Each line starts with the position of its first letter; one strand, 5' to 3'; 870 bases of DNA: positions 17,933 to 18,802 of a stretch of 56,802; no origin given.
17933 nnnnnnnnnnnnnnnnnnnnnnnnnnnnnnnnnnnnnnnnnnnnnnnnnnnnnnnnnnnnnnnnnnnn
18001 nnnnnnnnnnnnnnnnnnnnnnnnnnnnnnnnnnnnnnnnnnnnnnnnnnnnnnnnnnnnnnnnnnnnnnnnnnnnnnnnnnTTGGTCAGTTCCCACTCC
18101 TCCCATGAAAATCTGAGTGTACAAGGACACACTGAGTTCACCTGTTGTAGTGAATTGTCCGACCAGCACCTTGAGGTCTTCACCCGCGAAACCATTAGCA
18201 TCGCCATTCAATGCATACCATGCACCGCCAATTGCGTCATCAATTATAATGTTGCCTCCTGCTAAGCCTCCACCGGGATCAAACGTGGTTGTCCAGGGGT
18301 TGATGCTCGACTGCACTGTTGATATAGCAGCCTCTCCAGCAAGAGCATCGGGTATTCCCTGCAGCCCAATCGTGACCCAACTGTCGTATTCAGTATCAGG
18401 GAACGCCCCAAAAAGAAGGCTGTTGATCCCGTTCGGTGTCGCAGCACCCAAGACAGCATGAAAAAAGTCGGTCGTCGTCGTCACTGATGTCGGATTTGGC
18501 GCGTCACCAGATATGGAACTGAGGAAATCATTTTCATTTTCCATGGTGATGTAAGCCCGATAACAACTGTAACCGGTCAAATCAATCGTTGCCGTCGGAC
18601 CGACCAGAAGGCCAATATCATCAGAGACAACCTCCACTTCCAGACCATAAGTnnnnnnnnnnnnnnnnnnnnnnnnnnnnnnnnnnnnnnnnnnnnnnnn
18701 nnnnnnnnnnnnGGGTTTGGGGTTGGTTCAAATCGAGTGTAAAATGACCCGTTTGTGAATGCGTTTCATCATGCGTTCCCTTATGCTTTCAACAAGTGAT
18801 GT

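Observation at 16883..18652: Unrecognised ~180-aa module present four times in three proteins, including a locus 35 kb away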

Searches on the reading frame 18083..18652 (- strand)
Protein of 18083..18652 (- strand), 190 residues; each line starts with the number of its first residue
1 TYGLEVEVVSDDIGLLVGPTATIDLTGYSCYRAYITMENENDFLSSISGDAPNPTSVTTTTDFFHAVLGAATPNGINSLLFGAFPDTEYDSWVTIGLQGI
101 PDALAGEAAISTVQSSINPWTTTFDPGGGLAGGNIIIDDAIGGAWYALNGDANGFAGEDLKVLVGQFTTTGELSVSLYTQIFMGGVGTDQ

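Call 12: search_solved_structures(query=A1, max_evalue=10, show_alignments=2)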
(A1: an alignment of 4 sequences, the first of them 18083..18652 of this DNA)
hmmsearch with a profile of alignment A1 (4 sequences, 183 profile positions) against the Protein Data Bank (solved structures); distinct sequences matched with E-value up to 10: 0.

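Call 13: find_homologous_proteins(query=A1)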
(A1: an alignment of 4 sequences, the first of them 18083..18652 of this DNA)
Query A1 (4 sequences) (190 aa, profile of the alignment): 260 proteins with E <= 0.001 among 4152 candidates; the best 120 are listed.
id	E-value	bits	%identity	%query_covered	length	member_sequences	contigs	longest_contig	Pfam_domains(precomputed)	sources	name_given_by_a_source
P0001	3.6e-75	270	66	99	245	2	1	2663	-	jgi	-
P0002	4.7e-75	269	74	98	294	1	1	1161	-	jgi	-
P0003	4.8e-75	269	72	99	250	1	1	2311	-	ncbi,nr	ncbi:MAG: hypothetical protein P8P45_00185, partial [Flavobacteriales bacterium]|nr:hypothetical pro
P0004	6.6e-75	269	68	98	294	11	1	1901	-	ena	-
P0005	7.6e-75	269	74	99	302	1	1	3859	-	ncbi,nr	ncbi:MAG: hypothetical protein L7S67_05045 [Flavobacteriales bacterium]|nr:hypothetical protein [Fla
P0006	2.5e-74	267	69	99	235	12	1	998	-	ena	-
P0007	2.5e-74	267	73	99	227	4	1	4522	-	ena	-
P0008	4.9e-74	266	69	99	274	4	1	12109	-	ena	-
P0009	5.7e-74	266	69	98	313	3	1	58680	-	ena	-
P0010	1.0e-73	265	67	97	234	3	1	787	-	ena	-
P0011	1.3e-73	265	68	99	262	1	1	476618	-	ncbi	ncbi:MAG: hypothetical protein CBC74_001870, partial [Crocinitomicaceae bacterium TMED114]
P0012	2.3e-73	264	73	98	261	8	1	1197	-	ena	-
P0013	2.9e-73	264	68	98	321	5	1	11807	-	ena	-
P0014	3.7e-72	260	65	99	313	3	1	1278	-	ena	-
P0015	8.1e-72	259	65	99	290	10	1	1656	-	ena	-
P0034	8.5e-53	197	42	97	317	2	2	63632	-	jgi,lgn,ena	-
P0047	1.7e-47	180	39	99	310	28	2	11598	-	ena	-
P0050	7.1e-47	178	38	99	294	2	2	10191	-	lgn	-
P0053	1.0e-45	174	40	99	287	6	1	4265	-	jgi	-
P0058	9.1e-45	171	40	99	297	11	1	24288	-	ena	-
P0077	6.4e-43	165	40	99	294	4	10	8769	-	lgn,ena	-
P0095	2.5e-38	150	41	96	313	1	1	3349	PF13573.13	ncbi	ncbi:MAG: hypothetical protein AAF193_01395, partial [Bacteroidota bacterium]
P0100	6.5e-37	145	36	98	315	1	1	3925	PF13573.13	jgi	jgi:hypothetical protein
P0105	5.1e-35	139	35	86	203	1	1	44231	-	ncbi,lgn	-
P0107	7.1e-35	138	34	86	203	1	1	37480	-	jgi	jgi:hypothetical protein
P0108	7.7e-34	135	34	85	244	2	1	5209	-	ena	-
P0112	3.5e-33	133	31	85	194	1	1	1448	-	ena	-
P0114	6.7e-33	132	36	86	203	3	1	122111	-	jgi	jgi:hypothetical protein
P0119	3.2e-31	127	34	88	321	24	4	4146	-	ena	-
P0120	3.5e-31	126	38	97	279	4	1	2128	-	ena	-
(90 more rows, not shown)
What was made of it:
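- On Any Pfam-A or NCBIfam family (for the module itself): The precomputed Pfam column is '-' for almost all of the 120 listed homologues, and the few entries are unrelated domains (call 13).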

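Call 21: predict_structure(alignment_id=A2)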
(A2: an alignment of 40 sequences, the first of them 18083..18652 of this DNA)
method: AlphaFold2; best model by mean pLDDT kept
length: 190 residues; sequences in the alignment: 40
mean_pLDDT: 96.6   pTM: 0.91
mean pLDDT of the five models: 96.6, 96.6, 96.5, 96.4, 96.2
residues with pLDDT >= 90: 181; 70-90: 8; 50-70: 1; < 50: 0
segments of 3 or more residues with pLDDT < 50: none
pLDDT, mean of each block of 10 residues (from residue 1): 97 96 97 98 98 98 97 95 96 98 98 97 98 98 96 98 99 98 85
secondary structure, 60 per line:
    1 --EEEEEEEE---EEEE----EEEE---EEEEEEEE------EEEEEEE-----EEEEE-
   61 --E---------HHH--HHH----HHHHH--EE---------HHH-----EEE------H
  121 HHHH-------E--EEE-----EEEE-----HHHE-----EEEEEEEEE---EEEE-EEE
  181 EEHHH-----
elements in order: E3-10 E14-17 E22-25 E29-36 E43-49 E55-59 H85-89 E111-113 H120-124 E135-137 E143-146 E161-169 E173-176 E178-182
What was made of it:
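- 18083..18652 (-): Module copy 1 of protein B (aa 21-210), directly after the signal peptide. AF2 model pLDDT 96.6 (call 21).
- AF2 folds the module alone with pLDDT 96.6 and pTM 0.91 (call 21).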

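Call 23: fold_search(model_id=the predicted structure, library=pdb)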
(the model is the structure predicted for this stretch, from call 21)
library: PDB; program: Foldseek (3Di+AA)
matches with E <= 10: 508; with E <= 0.001: 0
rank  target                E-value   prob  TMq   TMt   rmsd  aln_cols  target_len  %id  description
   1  7wwo_A                4.2e-02  0.41  0.30  0.34   7.9       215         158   11  Dimer form of hypothetical protein TTHA1873 from Thermus thermophilus (released 2022-03-09)
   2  4ei0_B                6.3e-02  0.33  0.27  0.19  10.4       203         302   10  Crystal structure of a DUF4466 family protein (PARMER_03218) from Parabacteroides merdae ATCC 43184 at 2.00 A resoluti (released 2012-05-30)
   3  4ei0_A                6.7e-02  0.47  0.28  0.20   8.1       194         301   11  Crystal structure of a DUF4466 family protein (PARMER_03218) from Parabacteroides merdae ATCC 43184 at 2.00 A resoluti (released 2012-05-30)
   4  5lxv_A                8.4e-02  0.20  0.21  0.23  12.0       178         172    8  Crystal structure of Ruminococcus flavefaciens scaffoldin C cohesin in complex with a dockerin from an uncharacterized (released 2016-10-19)
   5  5gy0_A                1.2e-01  0.30  0.30  0.13   9.4       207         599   11  Crystal structure of endoglucanase CelQ from Clostridium thermocellum complexed with cellotetraose (released 2017-09-27)
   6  2y7l_A                1.3e-01  0.09  0.22  0.16  13.6       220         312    8  Structure of N-terminal domain of Candida albicans Als9-2 in complex with human fibrinogen gamma peptide (released 2011-10-05)
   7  5gxx_A                1.7e-01  0.18  0.26  0.12  10.2       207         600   11  Crystal structure of endoglucanase CelQ from Clostridium thermocellum complexed with Tris (released 2017-09-27)
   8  4le8_A                2.0e-01  0.09  0.24  0.17  13.5       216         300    9  Structure of the Als3 adhesin from Candida albicans, residues 1-299 (mature sequence) (released 2014-09-24)
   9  3loi                  2.1e-01  0.16  0.23  0.26  13.6       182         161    8  Crystal structures of Cupin superfamily BbDUF985 from Branchiostoma belcheri tsingtauense in the apo and GDP-bound forms (released 2010-06-02)
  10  5k39_A                2.2e-01  0.23  0.30  0.33  11.7       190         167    9  THE TYPE II COHESIN DOCKERIN COMPLEX FROM CLOSTRIDIUM THERMOCELLUM (released 2017-03-29)
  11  8uai_A                2.2e-01  0.04  0.13  0.08  17.1       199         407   10  Crystal structure of hetero hexameric hazelnut allergen Cor a 9 (released 2024-05-15)
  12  6xx1_C                2.3e-01  0.12  0.23  0.26  11.2       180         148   10  The unique CBM3-Clocl_1192 of Hungateiclostridium clariflavum (released 2020-05-06)
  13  2y3n_C                2.5e-01  0.38  0.33  0.36   9.2       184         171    9  Type II cohesin-dockerin domain from Bacteroides cellolosolvens (released 2012-01-11)
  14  5gy1_A                2.9e-01  0.16  0.28  0.12   9.5       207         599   12  Crystal structure of endoglucanase CelQ from Clostridium thermocellum complexed with cellotriose (released 2017-09-27)
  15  5gxx_B                2.9e-01  0.12  0.24  0.11  10.3       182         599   10  Crystal structure of endoglucanase CelQ from Clostridium thermocellum complexed with Tris (released 2017-09-27)
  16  2y3n_A                3.1e-01  0.25  0.30  0.32   8.1       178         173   11  Type II cohesin-dockerin domain from Bacteroides cellolosolvens (released 2012-01-11)
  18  1zv9                  3.7e-01  0.23  0.32  0.34  10.3       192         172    9  Crystal structure analysis of a type II cohesin domain from the cellulosome of Acetivibrio cellulolyticus- SeMet derivat (released 2006-06-13)
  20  9ub7_E                3.7e-01  0.16  0.24  0.11  10.3       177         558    4  Structure of glycosylphosphatidylinositol transamidase,state 1 (released 2026-04-08)
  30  6kgc_A                4.6e-01  0.12  0.27  0.34  10.0       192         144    7  Crystal structure of CaDoc0917(R49D)-CaCohA2 complex at pH 5.4 (released 2020-07-08)
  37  9evf_A                5.2e-01  0.01  0.11  0.07  19.9       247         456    8  Citramalate lyase - ADP - pyruvate complex (released 2025-10-08)
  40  4u3s_A                5.8e-01  0.15  0.30  0.33  12.2       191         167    8  Crystal structure of Coh3ScaB-XDoc_M1ScaA complex: A N-terminal interface mutant of type II Cohesin-X-Dockerin complex (released 2015-07-29)
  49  4fl4_K                6.8e-01  0.18  0.32  0.36   9.5       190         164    7  Scaffoldin conformation and dynamics revealed by a ternary complex from the Clostridium thermocellum cellulosome (released 2012-06-27)
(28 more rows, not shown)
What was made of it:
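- On Any protein of known structure (PDB): Foldseek on the pLDDT-96.6 model found 0 hits at E<=1e-3, best TMq 0.34 (call 23).
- On Cohesin / CBM3 beta-jelly-roll: Foldseek probability 0.06-0.38 and TM 0.19-0.36 for cohesin and CBM3 entries (call 23).
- Closest known: Carbohydrate-binding modules and lectin-type beta-sandwiches. Same: Weak Foldseek hits to CBM3, type II cohesins and DUF4466 (call 23).
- Closest known: Pfam-style domains of unknown function in Bacteroidota surface proteins. Same: DUF4466 is the second-ranked Foldseek hit (call 23).
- Type I and II cohesins and CBM3 recur among the top Foldseek PDB hits (5lxv, 5k39, 2y3n, 1zv9, 4u3s, 4fl4, 6kgc) (call 23). The Foldseek scores are insignificant (E>=0.04, probability <=0.47, TM 0.21-0.36), as expected for any beta-sandwich query (call 23).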

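Call 27: find_related_loci(query=A1, collection=genome_contigs, flank=6000)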
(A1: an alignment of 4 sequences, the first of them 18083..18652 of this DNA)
Query A1 (190 aa) in genome_contigs; peptide patterns used: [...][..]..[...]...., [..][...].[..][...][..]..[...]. (x = any residue, [..] = any of these).
594 stretches matched a pattern (row limit reached: there are more); 564 encode a relative of the query (tblastn E <= 1e-3); the best 80 are kept; 78 distinct loci.
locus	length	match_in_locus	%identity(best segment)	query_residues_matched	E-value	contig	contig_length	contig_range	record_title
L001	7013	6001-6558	75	2-187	6e-90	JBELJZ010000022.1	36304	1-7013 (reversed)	MAG: Crocinitomicaceae bacterium isolate REMEI139_ass_metaspades_bin.10 NODE_1040_length_36304_cov_8.745924, whole genom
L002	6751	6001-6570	74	2-190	9e-90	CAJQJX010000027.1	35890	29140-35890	MAG: uncultured Flavobacteriales bacterium isolate 0.2_20180511_Bin_15_1 genome assembly, contig: c_000000001313, whole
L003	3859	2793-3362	74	2-190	4e-90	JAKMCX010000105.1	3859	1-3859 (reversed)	MAG: Flavobacteriales bacterium isolate MOX_bin5 alldata_k127_1473359, whole genome shotgun sequence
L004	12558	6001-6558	73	2-187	3e-89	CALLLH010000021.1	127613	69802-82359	MAG: uncultured Flavobacteriales bacterium isolate S3_Bin_Bin_146_1 genome assembly, contig: c_000001175679, whole genom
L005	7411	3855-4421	71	2-190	2e-88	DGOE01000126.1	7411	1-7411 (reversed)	MAG TPA_asm: Flavobacteriales bacterium UBA4474 UBA4474_contig_5592, whole genome shotgun sequence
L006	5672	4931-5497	73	2-190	4e-88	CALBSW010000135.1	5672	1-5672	MAG TPA_asm: uncultured Flavobacteriales bacterium isolate SRR7515929_bin.14_CONCOCT_v1.1_MAG genome assembly, contig: E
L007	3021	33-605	73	1-190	6e-89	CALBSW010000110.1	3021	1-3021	MAG TPA_asm: uncultured Flavobacteriales bacterium isolate SRR7515929_bin.14_CONCOCT_v1.1_MAG genome assembly, contig: E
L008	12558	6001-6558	74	3-188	2e-87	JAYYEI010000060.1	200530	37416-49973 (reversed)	MAG: Bacteroidota bacterium isolate XS_MAG58 XS_MAG58_0060, whole genome shotgun sequence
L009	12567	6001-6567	76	2-190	6e-87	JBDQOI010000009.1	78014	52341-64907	MAG: Flavobacteriales bacterium isolate SFB_27S_18Oct17_50_15 NODE_9_length_78014_cov_8.713397, whole genome shotgun seq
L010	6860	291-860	71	1-190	3e-86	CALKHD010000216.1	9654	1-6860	MAG: uncultured Flavobacteriales bacterium isolate S4_Bin_Bin_227_1 genome assembly, contig: c_000000992684, whole genom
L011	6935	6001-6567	68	2-190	5e-86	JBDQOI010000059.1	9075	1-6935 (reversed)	MAG: Flavobacteriales bacterium isolate SFB_27S_18Oct17_50_15 NODE_59_length_9075_cov_9.233496, whole genome shotgun seq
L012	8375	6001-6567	70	2-190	2e-85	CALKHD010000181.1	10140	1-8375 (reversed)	MAG: uncultured Flavobacteriales bacterium isolate S4_Bin_Bin_227_1 genome assembly, contig: c_000002664489, whole genom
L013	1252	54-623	69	1-189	6e-92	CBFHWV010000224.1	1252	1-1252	MAG: uncultured Flavobacteriales bacterium isolate Co_bin_228_permissive genome assembly, contig: Co_bin_228_permissive_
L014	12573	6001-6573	71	1-190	9e-86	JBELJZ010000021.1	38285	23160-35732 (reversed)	MAG: Crocinitomicaceae bacterium isolate REMEI139_ass_metaspades_bin.10 NODE_941_length_38285_cov_8.350798, whole genome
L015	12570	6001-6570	73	2-190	2e-85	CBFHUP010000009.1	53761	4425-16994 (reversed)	MAG: uncultured Flavobacteriales bacterium isolate Co_bin_389_indstr genome assembly, contig: Co_bin_389_indstr_c9, whol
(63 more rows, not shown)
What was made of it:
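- The 80 best are almost all labelled uncultured Flavobacteriales, Crocinitomicaceae or Bacteroidota MAGs, with many paralogues per genome (call 27).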

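Call 28: search_protein_representatives(alignment_id=A1)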
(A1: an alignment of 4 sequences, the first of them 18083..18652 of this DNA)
Query: 4 sequences, 183 profile positions. Proteins with E-value up to 0.001 (for the whole library): 2119; up to 1e-10: 1105; up to 1e-30: 298. The best 150 are listed.
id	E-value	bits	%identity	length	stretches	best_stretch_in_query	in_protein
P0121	1.5e-272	911.4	-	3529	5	1-182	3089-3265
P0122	1.1e-206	696.8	-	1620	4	2-182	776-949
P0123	1.7e-205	692.9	-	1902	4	3-181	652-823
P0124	2.5e-198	669.5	-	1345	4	2-180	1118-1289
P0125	2.4e-188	637.0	-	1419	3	5-181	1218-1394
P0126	4.8e-188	636.0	-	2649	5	18-178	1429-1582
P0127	5.0e-179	606.6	-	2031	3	4-179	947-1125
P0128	1.2e-178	605.4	-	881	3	9-174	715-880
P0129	1.2e-175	595.6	-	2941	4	4-180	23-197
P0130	8.0e-156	531.0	-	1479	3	4-182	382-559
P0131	1.2e-151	517.4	-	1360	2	1-181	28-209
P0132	3.6e-149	509.3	-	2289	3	4-178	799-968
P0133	1.7e-140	481.0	-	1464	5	9-182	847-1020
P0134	3.2e-136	467.1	-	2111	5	8-181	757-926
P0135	1.6e-134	461.6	-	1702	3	8-182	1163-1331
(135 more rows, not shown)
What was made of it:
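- There are up to 5 copies per protein and proteins reach 3529 aa (call 28).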

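Call 30: search_protein_families(library=pfam, alignment_id=A3, max_evalue=0.001)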
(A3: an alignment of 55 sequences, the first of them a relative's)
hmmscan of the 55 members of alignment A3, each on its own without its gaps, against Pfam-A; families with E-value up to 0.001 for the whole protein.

A. member 1, P0124 (1345 aa): 0 families

B. families by the number of members that match (of 55 scanned): 23 families
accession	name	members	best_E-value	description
PF18962.6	Por_Secre_tail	12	9.8e-14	Secretion system C-terminal sorting domain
PF13573.12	SprB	7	1e-38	SprB repeat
PF03495.19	Binary_toxB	4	7.3e-10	Clostridial binary toxin B/anthrax toxin PA Ca-binding domain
PF00127.26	Copper-bind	3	1.4e-08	Copper binding proteins, plastocyanin/azurin family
PF18884.5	TSP3_bac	3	2.7e-08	Bacterial TSP3 repeat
PF00932.25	LTD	2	1.2e-09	Lamin Tail Domain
PF00036.39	EF-hand_1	2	7.7e-07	EF hand domain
PF09603.15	Fib_succ_major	1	3.1e-29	Fibrobacter succinogenes major domain (Fib_succ_major)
PF02469.27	Fasciclin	1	3.4e-29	Fasciclin domain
PF01833.30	TIG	1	7e-25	IPT/TIG domain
PF23237.1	HYR_4C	1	1.5e-22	HYR-like domain with 4 cysteines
PF17210.9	SdrD_B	1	1.6e-06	SdrD B-like domain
PF09136.16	Glucodextran_B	1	5.2e-06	Glucodextranase, domain B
PF20891.2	DUF6844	1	5.5e-06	Domain of unknown function (DUF6844)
PF18835.7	Beta_helix_2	1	1.4e-05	Beta helix repeat of Inulin fructotransferase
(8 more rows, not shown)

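Call 35: search_solved_structures(query=A4, max_evalue=10, show_alignments=2)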
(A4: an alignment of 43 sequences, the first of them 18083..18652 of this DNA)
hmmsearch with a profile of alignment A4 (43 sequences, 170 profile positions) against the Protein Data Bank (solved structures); distinct sequences matched with E-value up to 10: 0.
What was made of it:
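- On Any protein of known structure (PDB): hmmsearch with the 4- and 43-sequence profiles found 0 hits at E<=10 (calls 12, 35).
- The PDB copy of 2026 gives nothing by profile at E<=10 (calls 12, 35) or by fold (call 23).
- Tried and rejected: PDB sequence searches with the 4- and 43-sequence profiles found nothing at E<=10 (calls 12, 35).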

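Call 36: find_encoding_contigs(protein=P0114, flank=6000, max_places=3)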
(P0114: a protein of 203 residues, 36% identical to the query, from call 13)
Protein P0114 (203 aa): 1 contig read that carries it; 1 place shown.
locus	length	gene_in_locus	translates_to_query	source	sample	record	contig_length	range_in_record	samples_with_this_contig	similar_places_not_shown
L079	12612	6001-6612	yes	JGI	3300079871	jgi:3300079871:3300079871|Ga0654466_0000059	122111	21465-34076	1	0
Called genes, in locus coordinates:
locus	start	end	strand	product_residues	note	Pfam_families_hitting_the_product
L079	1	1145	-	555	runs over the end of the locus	-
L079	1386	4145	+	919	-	PF13810:DUF4185 (faint), PF18962:Por_Secre_tail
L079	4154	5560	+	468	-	PF00756:Esterase, PF18962:Por_Secre_tail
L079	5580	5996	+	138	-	PF01042:Ribonuc_L-PSP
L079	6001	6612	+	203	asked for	-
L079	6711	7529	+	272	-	PF11306:DUF3108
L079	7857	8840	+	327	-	PF10432:bact-PGI_C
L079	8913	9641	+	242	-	PF21948:LplA-B_cat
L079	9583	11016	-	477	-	-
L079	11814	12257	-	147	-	PF05154:TM2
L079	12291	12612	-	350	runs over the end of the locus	PF02547:Queuosine_synth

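Call 39: search_protein_families(library=ncbifam, proteins=[P0047, P0050, P0058, P0119, P0034, P0105, P0053, P0077], max_evalue=1)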
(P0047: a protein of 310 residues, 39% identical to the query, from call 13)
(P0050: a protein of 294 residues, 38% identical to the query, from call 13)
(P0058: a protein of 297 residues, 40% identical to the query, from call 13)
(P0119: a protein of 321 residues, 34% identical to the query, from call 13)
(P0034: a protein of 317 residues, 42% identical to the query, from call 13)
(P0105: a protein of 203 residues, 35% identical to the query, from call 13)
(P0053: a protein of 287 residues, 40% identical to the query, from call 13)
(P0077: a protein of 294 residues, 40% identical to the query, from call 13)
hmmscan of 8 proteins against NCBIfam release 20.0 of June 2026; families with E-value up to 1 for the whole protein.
P0047 (310 aa): 1 family
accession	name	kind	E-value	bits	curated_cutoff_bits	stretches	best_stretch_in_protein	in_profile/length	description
TIGR01688.1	dltC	equivalog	0.42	10.7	52.35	0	99-108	56-65/73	D-alanine--poly(phosphoribitol) ligase subunit 2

P0050 (294 aa): 0 families

P0058 (297 aa): 0 families

P0119 (321 aa): 1 family
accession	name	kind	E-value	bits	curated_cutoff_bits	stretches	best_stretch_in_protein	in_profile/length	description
TIGR04183.1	Por_Secre_tail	domain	0.0032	17.4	23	1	242-304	2-59/72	T9SS type A sorting domain-containing protein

P0034 (317 aa): 0 families

P0105 (203 aa): 1 family
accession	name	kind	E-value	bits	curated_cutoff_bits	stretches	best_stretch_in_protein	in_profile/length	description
NF042910.1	FMH_DH_FwdC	exception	0.091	11.8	340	1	120-188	104-179/271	tungsten-dependent formylmethanofuran dehydrogenase subunit FwdC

P0053 (287 aa): 0 families

P0077 (294 aa): 0 families
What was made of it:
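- Tried and rejected: NCBIfam at E<=1 on eight short relatives gave only noise and one sub-threshold CTD (call 39).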

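Call 41: find_encoding_contigs(protein=P0058, flank=8000, max_places=3)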
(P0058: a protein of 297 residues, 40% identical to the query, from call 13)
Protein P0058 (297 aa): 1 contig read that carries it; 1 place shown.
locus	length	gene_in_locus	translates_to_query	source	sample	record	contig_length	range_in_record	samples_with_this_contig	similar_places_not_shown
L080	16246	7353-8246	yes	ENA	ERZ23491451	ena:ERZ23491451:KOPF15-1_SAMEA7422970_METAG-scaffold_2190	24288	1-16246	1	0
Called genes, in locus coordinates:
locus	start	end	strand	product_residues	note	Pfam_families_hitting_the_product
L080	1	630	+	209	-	?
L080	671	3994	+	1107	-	PF13585:CHU_C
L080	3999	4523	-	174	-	PF00210:Ferritin (weak)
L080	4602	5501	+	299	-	-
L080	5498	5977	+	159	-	-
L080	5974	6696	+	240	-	PF12099:DUF3575 (weak)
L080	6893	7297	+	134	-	-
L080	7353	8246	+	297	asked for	-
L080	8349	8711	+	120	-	-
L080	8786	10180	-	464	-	PF00890:FAD_binding_2 (faint), PF01266:DAO (faint), PF07992:Pyr_redox_2, PF12831:FAD_oxidored (weak), PF13434:Lys_Orn_oxgnase (weak), PF13738:Pyr_redox_3, PF00070:Pyr_redox, PF02852:Pyr_redox_dim, +2 more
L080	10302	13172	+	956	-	PF02922:CBM_48 (faint), PF16561:AMPK1_CBM (faint), PF26120:CBM_1st_SusF (faint), PF00128:Alpha-amylase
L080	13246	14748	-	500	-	PF18962:Por_Secre_tail (weak)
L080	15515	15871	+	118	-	-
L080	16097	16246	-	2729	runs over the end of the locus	?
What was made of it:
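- Tried and rejected: The contexts of the stand-alone forms P0114 and P0058 were uninformative (calls 36, 41).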
